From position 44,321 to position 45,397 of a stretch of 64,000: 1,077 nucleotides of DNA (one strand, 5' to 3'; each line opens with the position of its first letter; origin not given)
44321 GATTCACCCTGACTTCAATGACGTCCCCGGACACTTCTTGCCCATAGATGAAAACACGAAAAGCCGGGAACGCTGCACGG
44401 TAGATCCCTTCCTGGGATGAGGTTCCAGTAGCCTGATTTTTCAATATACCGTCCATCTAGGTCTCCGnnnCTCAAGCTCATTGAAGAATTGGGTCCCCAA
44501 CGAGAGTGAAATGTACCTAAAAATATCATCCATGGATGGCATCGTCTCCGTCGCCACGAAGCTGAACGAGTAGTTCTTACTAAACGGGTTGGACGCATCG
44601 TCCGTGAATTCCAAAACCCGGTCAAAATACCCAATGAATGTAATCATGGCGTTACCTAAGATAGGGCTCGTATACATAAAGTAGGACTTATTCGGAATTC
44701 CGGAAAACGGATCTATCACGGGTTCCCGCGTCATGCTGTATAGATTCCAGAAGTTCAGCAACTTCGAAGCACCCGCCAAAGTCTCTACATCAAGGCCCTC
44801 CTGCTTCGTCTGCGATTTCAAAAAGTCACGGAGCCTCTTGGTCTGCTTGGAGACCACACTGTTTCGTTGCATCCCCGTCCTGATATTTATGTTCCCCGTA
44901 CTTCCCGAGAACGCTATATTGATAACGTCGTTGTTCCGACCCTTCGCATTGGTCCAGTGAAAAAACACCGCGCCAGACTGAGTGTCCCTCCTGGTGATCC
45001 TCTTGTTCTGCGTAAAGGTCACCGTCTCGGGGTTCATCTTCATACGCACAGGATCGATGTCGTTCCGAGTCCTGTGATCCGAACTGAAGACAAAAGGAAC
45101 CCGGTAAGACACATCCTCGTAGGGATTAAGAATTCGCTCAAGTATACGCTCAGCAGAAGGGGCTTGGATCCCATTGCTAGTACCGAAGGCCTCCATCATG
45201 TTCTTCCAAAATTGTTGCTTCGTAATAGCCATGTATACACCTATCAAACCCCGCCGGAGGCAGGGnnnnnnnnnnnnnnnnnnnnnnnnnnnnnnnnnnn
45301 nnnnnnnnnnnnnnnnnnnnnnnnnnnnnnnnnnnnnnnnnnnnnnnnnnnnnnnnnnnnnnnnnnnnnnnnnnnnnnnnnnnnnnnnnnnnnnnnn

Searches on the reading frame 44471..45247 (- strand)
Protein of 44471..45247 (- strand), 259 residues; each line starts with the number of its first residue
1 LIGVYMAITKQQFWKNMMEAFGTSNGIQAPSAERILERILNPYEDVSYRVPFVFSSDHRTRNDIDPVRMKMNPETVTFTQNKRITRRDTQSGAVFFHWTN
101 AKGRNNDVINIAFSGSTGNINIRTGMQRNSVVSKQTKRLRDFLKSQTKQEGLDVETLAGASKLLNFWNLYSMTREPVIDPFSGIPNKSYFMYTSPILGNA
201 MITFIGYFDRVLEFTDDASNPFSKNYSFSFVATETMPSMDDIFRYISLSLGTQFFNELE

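Call 46: search_protein_families(library=pfam, proteins=[window:44471-45247:-], max_evalue=0.1)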
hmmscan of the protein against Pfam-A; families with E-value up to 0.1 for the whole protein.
window:44471-45247:- (259 aa): 1 family
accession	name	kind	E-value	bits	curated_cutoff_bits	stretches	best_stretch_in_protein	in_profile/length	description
PF23980.1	Phage_tail_tube_init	-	0.0048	17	27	1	67-148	26-98/258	Putative phage tail tube initiator protein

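Call 47: search_protein_families(library=phrogs, proteins=[window:44471-45247:-], max_evalue=0.1)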
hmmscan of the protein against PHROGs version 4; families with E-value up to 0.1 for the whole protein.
window:44471-45247:- (259 aa): 1 family
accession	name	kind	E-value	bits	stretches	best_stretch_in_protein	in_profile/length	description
phrog_1011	-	head and packaging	4.3e-05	24.3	1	54-168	19-116/361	virion structural protein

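Call 56: find_related_loci(query=window:44471-45247:-, collection=viral_contigs, flank=10000)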
Query window:44471-45247:- (259 aa) in viral_contigs; peptide patterns used: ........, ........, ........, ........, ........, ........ (x = any residue, [..] = any of these).
13 stretches matched a pattern; 6 encode a relative of the query (tblastn E <= 1e-3); 6 distinct loci.
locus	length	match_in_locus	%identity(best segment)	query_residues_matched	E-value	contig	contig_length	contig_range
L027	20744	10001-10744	78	13-259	4e-134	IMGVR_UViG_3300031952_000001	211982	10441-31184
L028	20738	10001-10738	76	13-258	3e-128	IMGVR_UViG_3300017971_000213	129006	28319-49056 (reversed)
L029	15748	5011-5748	76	13-258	3e-128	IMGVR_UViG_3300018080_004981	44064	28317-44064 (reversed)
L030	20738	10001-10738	76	13-258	3e-128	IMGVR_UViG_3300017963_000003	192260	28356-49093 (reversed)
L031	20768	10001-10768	66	2-257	2e-116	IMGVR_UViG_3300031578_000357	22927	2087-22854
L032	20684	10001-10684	64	31-258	4e-105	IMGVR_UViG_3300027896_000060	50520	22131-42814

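Call 58: find_related_loci(query=A3, collection=viral_contigs, flank=10000)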
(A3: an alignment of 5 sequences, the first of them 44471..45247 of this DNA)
Query A3 (259 aa) in viral_contigs; peptide patterns used: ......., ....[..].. (x = any residue, [..] = any of these).
45 stretches matched a pattern; 13 encode a relative of the query (tblastn E <= 1e-3); 13 distinct loci.
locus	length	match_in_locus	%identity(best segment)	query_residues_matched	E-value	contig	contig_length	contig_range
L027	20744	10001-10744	78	13-259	9e-134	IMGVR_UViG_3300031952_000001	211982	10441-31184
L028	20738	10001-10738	76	13-258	6e-128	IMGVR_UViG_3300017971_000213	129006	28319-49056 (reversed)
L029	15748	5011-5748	76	13-258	6e-128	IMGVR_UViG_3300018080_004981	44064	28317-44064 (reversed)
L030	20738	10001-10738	76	13-258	6e-128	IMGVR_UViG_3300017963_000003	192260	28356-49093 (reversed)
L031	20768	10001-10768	66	2-257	4e-116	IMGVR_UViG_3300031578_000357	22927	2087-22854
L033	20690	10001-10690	67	30-259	6e-110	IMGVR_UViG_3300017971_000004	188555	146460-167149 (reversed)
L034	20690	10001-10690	67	30-259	6e-110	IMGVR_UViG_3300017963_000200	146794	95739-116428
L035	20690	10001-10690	67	30-259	6e-110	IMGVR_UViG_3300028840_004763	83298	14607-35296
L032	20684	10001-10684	64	31-258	1e-104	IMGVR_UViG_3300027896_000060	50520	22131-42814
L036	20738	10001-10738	60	12-258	2e-100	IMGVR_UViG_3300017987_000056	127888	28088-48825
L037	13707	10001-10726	47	34-258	1e-68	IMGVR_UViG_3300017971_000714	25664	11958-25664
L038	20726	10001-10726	45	35-258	1e-66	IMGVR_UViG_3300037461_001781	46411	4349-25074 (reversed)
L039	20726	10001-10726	47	34-258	9e-67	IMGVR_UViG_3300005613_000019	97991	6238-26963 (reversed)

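Call 62: search_solved_structures(query=A4, max_evalue=10)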
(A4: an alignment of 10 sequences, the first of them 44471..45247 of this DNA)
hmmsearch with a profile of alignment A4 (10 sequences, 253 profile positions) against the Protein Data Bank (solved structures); distinct sequences matched with E-value up to 10: 1.
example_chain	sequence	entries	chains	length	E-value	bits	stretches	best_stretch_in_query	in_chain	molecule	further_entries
6nuk_A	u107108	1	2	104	0.36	13.2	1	104-149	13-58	Ferredog-Diesel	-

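Call 63: search_protein_families(library=pfam, alignment_id=A4, max_evalue=1)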
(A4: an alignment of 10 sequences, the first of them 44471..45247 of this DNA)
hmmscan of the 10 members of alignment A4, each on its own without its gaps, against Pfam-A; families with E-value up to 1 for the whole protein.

A. member 1, window:44471-45247:- (259 aa): 1 family
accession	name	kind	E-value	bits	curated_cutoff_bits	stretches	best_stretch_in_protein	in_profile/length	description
PF23980.1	Phage_tail_tube_init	-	0.0048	17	27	1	67-148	26-98/258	Putative phage tail tube initiator protein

B. families by the number of members that match (of 10 scanned): 3 families
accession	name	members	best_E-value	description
PF23980.1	Phage_tail_tube_init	8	2.5e-05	Putative phage tail tube initiator protein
PF02312.22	CBF_beta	2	0.039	Core binding factor beta subunit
PF19795.4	DUF6279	1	0.07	Family of unknown function (DUF6279)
